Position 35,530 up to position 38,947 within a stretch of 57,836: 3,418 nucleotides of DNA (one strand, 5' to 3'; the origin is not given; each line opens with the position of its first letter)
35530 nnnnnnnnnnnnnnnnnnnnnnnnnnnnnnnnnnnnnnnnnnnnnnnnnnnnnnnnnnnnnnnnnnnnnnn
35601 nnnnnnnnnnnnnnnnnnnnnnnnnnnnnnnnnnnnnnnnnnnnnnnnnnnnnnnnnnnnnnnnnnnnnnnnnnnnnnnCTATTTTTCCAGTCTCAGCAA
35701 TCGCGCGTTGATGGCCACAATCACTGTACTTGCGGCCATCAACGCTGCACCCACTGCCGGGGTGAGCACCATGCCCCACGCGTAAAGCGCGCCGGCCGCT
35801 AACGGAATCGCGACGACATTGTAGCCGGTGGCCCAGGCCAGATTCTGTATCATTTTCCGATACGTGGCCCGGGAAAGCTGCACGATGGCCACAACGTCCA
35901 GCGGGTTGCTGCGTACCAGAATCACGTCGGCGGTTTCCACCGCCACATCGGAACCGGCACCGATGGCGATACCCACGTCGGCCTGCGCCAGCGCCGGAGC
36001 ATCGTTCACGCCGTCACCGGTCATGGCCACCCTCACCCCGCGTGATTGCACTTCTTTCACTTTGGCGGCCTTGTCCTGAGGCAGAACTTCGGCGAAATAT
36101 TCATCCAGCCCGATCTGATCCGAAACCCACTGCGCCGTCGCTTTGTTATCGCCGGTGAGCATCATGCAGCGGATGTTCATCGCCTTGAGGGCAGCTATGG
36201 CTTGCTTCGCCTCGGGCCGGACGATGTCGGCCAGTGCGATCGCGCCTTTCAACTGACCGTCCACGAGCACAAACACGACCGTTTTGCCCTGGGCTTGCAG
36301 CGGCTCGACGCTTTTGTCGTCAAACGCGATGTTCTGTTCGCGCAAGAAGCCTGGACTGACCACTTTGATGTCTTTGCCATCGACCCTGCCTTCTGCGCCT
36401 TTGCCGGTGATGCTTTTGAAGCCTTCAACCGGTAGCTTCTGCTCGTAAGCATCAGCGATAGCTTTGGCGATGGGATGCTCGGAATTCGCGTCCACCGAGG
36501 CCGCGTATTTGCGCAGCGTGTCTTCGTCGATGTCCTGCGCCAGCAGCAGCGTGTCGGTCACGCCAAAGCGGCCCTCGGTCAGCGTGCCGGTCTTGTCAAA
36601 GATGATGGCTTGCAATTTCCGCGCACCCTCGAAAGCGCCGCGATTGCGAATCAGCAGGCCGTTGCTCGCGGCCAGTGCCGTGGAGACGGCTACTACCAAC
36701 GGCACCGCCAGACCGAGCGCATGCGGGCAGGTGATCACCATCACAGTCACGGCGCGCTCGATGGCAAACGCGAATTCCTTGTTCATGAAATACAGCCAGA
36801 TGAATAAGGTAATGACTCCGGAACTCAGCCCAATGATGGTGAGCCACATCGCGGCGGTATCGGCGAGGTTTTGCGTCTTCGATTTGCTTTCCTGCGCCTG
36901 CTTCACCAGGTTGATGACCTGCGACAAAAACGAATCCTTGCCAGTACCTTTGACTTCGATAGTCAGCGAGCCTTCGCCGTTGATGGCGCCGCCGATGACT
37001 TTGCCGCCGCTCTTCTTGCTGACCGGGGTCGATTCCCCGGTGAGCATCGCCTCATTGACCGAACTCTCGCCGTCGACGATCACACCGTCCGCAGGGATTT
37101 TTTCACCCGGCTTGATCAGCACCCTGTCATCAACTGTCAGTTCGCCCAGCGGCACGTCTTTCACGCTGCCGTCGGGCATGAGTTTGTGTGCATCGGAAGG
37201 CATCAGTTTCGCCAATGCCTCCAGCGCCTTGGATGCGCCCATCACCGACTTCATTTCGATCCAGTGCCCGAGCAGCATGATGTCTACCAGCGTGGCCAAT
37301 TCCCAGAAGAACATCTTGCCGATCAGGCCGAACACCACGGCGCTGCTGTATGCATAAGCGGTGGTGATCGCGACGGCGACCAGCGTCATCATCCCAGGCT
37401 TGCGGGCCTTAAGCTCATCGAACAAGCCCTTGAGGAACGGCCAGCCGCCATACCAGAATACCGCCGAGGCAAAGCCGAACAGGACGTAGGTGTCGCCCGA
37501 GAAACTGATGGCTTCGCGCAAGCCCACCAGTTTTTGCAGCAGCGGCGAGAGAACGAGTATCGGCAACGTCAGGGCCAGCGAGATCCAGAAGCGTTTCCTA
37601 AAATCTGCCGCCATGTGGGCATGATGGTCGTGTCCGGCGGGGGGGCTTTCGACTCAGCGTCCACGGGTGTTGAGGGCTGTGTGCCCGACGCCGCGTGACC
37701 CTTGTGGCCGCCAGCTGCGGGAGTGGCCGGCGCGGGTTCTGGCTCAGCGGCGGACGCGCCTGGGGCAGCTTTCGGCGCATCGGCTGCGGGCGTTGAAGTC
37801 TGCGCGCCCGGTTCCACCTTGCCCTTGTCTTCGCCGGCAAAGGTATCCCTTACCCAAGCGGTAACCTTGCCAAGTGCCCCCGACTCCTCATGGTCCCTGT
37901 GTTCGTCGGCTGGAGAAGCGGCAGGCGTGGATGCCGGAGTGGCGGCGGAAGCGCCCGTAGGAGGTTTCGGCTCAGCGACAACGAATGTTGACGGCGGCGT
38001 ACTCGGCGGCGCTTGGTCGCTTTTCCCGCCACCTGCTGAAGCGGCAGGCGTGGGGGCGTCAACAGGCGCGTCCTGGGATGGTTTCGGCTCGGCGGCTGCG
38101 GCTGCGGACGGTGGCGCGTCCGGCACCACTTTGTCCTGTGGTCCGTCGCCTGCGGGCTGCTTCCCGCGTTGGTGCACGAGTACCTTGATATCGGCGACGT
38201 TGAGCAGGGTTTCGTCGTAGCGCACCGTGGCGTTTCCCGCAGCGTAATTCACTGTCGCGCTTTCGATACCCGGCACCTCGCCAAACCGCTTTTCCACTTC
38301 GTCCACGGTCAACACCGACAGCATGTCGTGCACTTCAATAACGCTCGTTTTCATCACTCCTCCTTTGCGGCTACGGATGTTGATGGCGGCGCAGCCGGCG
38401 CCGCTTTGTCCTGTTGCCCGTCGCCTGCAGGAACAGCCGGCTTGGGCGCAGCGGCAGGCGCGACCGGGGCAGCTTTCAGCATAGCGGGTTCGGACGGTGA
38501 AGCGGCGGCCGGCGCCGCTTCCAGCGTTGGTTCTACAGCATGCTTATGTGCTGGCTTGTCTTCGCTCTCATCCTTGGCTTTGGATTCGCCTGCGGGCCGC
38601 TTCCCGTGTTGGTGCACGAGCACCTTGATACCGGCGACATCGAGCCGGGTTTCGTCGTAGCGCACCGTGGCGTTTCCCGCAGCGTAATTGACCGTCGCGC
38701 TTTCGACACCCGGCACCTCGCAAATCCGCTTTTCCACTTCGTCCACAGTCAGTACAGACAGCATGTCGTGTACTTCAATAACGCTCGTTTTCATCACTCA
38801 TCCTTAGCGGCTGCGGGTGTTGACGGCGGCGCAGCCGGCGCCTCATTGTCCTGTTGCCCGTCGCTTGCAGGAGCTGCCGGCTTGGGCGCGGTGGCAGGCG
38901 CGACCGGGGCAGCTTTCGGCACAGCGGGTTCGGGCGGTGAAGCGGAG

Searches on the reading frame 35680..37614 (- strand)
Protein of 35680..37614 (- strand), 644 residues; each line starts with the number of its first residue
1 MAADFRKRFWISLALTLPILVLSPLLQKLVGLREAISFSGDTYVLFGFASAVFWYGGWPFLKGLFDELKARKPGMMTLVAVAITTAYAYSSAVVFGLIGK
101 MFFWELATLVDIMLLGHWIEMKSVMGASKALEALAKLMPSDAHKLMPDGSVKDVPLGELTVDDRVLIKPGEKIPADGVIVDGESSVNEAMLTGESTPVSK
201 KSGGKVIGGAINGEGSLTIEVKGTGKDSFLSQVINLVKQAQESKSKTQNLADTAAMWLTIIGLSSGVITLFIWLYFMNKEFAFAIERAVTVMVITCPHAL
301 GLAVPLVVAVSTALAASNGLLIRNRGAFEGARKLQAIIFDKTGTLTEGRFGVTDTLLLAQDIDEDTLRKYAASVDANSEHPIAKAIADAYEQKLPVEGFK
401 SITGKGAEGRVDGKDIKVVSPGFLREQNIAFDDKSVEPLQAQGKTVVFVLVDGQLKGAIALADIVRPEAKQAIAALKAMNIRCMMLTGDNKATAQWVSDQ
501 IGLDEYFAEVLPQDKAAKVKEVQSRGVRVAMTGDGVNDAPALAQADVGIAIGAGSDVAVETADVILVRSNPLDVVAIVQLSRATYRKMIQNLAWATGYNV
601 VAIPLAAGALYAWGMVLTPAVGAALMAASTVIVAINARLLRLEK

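Call 3: search_protein_families(library=pfam, proteins=[window:35680-37614:-], max_evalue=0.01)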
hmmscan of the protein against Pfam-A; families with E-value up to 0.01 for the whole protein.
window:35680-37614:- (644 aa): 4 families
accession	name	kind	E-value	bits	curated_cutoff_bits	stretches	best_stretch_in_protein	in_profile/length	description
PF00122.25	E1-E2_ATPase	-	2.7e-53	180.6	28.1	1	137-317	2-180/181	E1-E2 ATPase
PF00702.32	Hydrolase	-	1.2e-38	133.8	26.4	1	335-546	2-191/191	haloacid dehalogenase-like hydrolase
PF12710.13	HAD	-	6.6e-05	23.9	27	1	459-542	80-188/189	haloacid dehalogenase-like hydrolase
PF08282.18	Hydrolase_3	-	0.0003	21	20.9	1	527-576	204-252/255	haloacid dehalogenase-like hydrolase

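Call 5: search_protein_families(library=ncbifam, proteins=[window:35680-37614:-], max_evalue=0.001)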
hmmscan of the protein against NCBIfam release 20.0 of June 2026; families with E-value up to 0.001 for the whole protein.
window:35680-37614:- (644 aa): 21 families
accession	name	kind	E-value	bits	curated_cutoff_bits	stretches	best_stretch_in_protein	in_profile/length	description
TIGR01511.1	ATPase-IB1_Cu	subfamily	3.5e-189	630.2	397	1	57-641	2-542/542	copper-translocating P-type ATPase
TIGR01525.1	ATPase-IB_hvy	subfamily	2.8e-181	604.2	346.25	1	75-639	1-559/560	heavy metal translocating P-type ATPase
NF007952.0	PRK10671.1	equivalog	2.4e-126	423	1316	1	10-642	194-834/838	copper-exporting P-type ATPase CopA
TIGR01512.1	ATPase-IB2_Cd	subfamily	2.2e-116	389.5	313.5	1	96-638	11-490/494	cadmium family heavy metal-translocating P-type ATPase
NF008262.1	PRK11033.1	equivalog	1.6e-100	337.7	1005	1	105-641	197-729/731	zinc/cadmium/mercury/lead-transporting ATPase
TIGR01494.1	ATPase_P-type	subfamily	2e-91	306.9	62.3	1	112-617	5-472/478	HAD-IC family P-type ATPase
NF033775.1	P_type_ZntA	exception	4.8e-87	292.9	1240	1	105-641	202-730/732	Zn(II)/Cd(II)/Pb(II) translocating P-type ATPase ZntA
TIGR01497.1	kdpB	equivalog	2.7e-62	210.8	527.9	1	126-582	89-564/675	potassium-transporting ATPase subunit KdpB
TIGR01647.1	ATPase-IIIA_H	equivalog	9e-54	182.8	615.5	2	101-389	54-342/755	plasma-membrane proton-efflux P-type ATPase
NF010609.0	PRK14010.1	equivalog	1.7e-51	175.2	1323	1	93-582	60-559/673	K(+)-transporting ATPase subunit B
TIGR01517.1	ATPase-IIB_Ca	equivalog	3.1e-42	144.7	507.05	2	146-369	161-395/882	calcium-translocating P-type ATPase, PMCA-type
TIGR01522.1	ATPase-IIA2_Ca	equivalog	1.7e-38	131.9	798.3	3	128-355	105-340/854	calcium-transporting P-type ATPase, PMR1-type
TIGR01116.1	ATPase-IIA1_Ca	equivalog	1e-35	123.1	703.4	2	455-597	457-614/799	calcium-translocating P-type ATPase, SERCA-type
TIGR01657.1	P-ATPase-V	hypoth_equivalog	8e-30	103.1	618.25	4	507-552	783-828/1055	ATP13A2 family polyamine export P-type ATPase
TIGR01106.1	ATPase-IIC_X-K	subfamily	7.4e-27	93.6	946.1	2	507-602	664-760/997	Na,H/K antiporter P-type ATPase subunit alpha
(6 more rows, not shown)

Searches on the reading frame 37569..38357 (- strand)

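Call 3: search_protein_families(library=pfam, proteins=[window:37569-38357:-], max_evalue=0.01)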
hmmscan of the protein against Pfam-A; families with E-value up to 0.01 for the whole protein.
window:37569-38357:- (262 aa): 1 family
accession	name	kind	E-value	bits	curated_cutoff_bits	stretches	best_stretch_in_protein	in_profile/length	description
PF00403.32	HMA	-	1.1e-08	35.8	24.8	1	7-65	2-60/62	Heavy-metal-associated domain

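Call 5: search_protein_families(library=ncbifam, proteins=[window:37569-38357:-], max_evalue=0.001)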
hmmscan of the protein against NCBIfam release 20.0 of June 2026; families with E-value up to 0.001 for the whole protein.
window:37569-38357:- (262 aa): 4 families
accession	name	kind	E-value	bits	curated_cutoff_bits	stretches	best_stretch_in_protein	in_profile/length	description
NF033794.2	chaper_CopZ_Eh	exception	1.3e-05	25.2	95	1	18-63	15-60/68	copper chaperone CopZ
NF033795.1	chaper_CopZ_Bs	exception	2.2e-05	24.6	91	1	6-65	3-62/66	copper chaperone CopZ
NF033556.1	MerTP_fusion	equivalog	0.00012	21.7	180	1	3-65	120-182/186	mercuric transport protein MerTP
TIGR00003.1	TIGR00003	subfamily_domain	0.00089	19.4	62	0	9-67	6-64/66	copper ion binding protein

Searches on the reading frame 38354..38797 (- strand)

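Call 3: search_protein_families(library=pfam, proteins=[window:38354-38797:-], max_evalue=0.01)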
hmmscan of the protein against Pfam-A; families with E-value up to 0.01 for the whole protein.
window:38354-38797:- (147 aa): 2 families
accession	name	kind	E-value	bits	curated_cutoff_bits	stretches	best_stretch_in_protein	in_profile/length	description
PF00403.32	HMA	-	6.5e-09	36.5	24.8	1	7-66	2-61/62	Heavy-metal-associated domain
PF19991.5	HMA_2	-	0.0098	16.3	30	0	19-62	33-76/154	Heavy metal associated domain 2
